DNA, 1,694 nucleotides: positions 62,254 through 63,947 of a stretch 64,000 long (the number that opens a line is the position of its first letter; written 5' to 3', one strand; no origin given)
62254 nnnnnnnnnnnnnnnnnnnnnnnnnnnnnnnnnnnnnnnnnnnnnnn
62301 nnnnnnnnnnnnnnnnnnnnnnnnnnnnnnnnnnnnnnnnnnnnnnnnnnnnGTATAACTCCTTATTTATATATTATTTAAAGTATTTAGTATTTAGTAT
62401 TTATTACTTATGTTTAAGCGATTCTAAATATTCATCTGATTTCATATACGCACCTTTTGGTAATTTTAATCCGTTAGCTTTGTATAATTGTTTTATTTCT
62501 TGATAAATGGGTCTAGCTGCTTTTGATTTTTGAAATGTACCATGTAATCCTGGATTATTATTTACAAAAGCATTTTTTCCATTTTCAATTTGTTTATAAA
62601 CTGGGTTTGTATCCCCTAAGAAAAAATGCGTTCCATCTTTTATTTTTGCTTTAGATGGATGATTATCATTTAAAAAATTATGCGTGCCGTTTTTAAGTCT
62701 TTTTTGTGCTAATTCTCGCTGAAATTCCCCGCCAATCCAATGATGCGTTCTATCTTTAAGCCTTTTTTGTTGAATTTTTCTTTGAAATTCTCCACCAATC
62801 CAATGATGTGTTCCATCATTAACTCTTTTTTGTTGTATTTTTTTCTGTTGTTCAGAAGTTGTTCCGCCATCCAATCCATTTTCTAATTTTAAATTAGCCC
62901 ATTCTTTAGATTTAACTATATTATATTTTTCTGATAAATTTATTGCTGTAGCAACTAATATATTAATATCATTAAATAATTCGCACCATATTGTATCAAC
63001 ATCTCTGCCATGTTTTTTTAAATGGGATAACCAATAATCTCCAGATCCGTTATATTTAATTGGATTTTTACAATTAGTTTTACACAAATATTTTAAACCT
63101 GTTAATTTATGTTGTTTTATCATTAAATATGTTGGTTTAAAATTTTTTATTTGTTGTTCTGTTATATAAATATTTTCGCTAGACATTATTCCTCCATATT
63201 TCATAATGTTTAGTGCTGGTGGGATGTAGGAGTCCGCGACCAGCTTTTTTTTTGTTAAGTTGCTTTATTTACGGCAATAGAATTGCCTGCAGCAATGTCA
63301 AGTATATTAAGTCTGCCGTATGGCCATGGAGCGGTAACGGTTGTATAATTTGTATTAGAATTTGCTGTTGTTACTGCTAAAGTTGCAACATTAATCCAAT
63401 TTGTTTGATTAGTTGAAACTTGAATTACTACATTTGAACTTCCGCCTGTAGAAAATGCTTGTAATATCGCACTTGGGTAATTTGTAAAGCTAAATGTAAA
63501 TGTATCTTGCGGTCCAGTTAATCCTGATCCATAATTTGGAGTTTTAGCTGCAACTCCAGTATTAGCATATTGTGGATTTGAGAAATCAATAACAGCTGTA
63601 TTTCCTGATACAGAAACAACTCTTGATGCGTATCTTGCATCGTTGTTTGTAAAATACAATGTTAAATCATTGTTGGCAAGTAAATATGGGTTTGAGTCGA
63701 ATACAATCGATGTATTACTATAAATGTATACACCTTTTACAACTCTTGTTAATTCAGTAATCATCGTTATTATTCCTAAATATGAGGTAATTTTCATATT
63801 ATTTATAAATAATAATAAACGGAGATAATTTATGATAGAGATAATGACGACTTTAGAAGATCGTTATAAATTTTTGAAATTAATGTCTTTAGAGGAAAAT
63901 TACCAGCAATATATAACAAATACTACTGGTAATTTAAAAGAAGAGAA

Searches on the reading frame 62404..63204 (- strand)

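Call 64: search_protein_families(library=phrogs, proteins=[window:62404-63204:-], max_evalue=0.001)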
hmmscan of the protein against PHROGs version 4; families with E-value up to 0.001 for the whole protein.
window:62404-63204:- (266 aa): 1 family
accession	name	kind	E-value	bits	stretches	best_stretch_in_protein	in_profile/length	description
phrog_12324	-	DNA, RNA and nucleotide metabolism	6.1e-10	40.2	1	147-220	151-223/269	intron-like DNA endonuclease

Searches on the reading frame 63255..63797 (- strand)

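Call 64: search_protein_families(library=phrogs, proteins=[window:63255-63797:-], max_evalue=0.001)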
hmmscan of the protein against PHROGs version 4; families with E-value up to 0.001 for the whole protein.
window:63255-63797:- (180 aa): 1 family
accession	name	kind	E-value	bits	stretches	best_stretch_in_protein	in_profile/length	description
phrog_16217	-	unknown function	0.00014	22.9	0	96-174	9-90/95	-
